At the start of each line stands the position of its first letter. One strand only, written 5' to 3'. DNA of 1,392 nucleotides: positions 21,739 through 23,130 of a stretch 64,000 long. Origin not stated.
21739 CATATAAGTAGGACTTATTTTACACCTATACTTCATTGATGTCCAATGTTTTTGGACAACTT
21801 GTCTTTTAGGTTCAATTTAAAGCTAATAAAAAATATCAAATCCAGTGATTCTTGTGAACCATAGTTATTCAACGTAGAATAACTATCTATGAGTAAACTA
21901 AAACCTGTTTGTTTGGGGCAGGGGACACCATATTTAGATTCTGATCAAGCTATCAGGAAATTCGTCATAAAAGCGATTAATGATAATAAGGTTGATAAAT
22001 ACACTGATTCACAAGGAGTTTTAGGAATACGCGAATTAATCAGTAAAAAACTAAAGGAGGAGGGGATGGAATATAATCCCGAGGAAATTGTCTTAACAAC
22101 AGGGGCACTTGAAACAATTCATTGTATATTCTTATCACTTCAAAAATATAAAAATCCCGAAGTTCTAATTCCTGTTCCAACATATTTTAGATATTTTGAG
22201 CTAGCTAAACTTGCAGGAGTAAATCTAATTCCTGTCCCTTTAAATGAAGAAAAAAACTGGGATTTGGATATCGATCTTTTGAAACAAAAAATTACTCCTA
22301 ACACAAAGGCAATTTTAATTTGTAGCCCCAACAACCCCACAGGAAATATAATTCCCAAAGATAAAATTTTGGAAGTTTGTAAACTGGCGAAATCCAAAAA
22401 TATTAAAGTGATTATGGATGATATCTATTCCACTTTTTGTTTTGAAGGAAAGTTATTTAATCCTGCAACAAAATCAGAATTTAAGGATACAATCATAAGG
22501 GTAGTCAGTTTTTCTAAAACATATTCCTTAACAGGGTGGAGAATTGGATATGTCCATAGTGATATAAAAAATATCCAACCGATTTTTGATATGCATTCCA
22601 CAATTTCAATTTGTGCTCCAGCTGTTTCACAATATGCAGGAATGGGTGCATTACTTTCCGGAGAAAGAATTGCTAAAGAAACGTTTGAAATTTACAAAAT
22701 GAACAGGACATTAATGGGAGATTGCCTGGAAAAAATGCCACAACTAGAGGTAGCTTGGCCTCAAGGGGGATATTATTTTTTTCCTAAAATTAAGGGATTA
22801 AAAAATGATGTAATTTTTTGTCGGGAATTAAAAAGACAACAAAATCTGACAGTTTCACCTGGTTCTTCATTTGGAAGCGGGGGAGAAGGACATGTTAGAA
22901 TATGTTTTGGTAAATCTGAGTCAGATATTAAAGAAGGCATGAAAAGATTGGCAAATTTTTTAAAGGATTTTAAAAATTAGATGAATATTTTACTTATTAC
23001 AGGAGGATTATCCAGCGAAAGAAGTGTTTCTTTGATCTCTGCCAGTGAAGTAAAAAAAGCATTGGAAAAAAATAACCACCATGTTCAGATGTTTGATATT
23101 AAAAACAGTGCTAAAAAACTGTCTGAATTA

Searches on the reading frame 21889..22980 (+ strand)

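Call 79: search_protein_families(library=pfam, proteins=[window:21889-22980:+], max_evalue=0.00001)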
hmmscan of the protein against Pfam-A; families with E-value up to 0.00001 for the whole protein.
window:21889-22980:+ (363 aa): 3 families
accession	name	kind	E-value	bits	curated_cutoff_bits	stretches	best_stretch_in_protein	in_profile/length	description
PF00155.27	Aminotran_1_2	-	3.2e-56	191.5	19.7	1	8-354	5-361/361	Aminotransferase class I and II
PF00266.25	Aminotran_5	-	1.5e-07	31.2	21.5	1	64-177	61-175/371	Aminotransferase class-V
PF12897.13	Asp_aminotransf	-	3.9e-06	26.4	27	1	87-230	122-271/421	Aspartate amino-transferase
